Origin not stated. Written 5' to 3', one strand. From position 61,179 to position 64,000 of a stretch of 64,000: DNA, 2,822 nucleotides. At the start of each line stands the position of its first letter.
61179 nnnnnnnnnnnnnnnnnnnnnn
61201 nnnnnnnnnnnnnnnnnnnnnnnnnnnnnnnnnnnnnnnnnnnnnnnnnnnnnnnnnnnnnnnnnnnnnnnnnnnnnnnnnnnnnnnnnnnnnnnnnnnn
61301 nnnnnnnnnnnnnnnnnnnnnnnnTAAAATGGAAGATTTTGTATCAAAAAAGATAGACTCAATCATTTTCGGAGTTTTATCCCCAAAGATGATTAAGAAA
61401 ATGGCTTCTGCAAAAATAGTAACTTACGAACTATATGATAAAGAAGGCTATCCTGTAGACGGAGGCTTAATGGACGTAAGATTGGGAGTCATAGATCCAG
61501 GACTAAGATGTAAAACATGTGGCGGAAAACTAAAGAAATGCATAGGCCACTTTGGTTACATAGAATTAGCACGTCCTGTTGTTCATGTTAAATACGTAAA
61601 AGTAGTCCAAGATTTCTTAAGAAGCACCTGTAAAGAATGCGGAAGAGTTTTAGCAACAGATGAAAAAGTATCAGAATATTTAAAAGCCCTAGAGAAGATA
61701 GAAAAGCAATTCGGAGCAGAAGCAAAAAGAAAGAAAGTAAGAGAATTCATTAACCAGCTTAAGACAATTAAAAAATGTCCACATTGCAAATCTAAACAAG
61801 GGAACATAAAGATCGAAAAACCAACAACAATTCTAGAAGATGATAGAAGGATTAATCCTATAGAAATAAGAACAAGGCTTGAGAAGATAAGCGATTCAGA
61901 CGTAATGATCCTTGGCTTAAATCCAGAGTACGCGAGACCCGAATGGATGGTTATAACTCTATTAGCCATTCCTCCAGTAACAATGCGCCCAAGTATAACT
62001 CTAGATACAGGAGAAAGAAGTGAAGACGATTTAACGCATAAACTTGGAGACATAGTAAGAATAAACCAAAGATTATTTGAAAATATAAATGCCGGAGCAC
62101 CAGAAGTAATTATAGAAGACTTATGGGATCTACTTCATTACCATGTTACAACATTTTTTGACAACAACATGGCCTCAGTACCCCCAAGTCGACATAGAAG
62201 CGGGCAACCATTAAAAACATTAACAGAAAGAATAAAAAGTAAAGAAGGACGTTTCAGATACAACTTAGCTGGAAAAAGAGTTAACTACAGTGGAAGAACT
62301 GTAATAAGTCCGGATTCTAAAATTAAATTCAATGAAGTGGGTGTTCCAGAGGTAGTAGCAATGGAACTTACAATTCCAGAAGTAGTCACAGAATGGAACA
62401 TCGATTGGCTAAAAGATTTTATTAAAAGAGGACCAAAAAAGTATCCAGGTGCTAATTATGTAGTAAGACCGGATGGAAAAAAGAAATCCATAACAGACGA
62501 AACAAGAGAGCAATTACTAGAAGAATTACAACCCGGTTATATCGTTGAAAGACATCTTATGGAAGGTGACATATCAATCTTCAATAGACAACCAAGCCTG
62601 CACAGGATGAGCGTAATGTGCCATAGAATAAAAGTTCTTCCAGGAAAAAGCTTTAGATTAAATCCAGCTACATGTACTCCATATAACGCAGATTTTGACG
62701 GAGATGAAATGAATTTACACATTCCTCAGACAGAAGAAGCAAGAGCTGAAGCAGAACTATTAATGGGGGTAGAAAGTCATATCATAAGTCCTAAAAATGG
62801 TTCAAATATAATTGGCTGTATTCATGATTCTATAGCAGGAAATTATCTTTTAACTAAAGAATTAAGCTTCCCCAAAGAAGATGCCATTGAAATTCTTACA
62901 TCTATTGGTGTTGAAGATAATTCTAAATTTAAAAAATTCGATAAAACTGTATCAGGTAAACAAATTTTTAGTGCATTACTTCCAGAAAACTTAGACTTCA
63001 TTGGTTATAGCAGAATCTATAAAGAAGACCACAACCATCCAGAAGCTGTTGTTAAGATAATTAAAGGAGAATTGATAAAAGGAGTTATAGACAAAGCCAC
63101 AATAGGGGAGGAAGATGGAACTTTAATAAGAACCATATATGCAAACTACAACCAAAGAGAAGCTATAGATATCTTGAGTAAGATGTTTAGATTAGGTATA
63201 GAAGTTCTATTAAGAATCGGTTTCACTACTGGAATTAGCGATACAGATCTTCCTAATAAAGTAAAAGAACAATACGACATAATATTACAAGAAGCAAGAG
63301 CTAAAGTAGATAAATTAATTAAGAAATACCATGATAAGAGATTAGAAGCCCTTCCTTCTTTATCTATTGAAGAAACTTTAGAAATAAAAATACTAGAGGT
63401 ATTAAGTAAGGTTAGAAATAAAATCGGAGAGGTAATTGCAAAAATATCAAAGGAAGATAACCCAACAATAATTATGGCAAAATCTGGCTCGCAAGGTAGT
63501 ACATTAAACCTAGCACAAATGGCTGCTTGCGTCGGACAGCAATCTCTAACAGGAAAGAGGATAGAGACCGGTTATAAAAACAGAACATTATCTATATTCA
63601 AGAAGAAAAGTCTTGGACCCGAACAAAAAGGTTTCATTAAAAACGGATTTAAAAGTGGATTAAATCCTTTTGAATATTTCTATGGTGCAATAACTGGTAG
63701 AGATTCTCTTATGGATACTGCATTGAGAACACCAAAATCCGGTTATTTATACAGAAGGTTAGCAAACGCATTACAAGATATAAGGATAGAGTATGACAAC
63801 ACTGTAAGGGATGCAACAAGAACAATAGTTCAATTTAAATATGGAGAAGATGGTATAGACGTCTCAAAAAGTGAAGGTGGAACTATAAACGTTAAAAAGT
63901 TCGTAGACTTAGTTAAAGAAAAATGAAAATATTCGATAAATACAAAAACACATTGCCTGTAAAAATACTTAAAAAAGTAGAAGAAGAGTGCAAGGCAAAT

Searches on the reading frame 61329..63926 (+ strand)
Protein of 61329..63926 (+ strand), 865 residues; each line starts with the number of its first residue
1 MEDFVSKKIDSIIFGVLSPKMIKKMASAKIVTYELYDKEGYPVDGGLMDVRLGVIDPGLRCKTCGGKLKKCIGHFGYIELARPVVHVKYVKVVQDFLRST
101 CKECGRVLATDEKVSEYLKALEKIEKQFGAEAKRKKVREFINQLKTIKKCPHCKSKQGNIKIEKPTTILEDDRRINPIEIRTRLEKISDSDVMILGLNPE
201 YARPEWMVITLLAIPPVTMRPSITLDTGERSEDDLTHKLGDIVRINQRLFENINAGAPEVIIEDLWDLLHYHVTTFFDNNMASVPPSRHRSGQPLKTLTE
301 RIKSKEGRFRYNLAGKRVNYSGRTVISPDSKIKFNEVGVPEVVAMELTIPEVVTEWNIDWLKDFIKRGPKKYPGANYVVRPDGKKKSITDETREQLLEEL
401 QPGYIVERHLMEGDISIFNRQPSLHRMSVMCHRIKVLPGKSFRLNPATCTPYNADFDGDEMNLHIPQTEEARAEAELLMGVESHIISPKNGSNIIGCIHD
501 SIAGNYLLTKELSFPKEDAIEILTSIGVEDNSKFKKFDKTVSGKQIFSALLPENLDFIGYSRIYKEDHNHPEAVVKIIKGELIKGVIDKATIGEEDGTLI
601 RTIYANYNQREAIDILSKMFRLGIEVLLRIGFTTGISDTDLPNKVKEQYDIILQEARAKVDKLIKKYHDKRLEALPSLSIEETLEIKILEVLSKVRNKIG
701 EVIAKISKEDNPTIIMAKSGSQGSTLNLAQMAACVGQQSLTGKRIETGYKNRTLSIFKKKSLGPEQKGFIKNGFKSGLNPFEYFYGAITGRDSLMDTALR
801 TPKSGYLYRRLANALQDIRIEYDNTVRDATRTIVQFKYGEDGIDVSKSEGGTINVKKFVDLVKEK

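Call 64: find_encoding_contigs(protein=window:61329-63926:+, flank=10000, max_places=2)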
Protein window:61329-63926:+ (865 aa): no gene with exactly this product is on record in the collection.
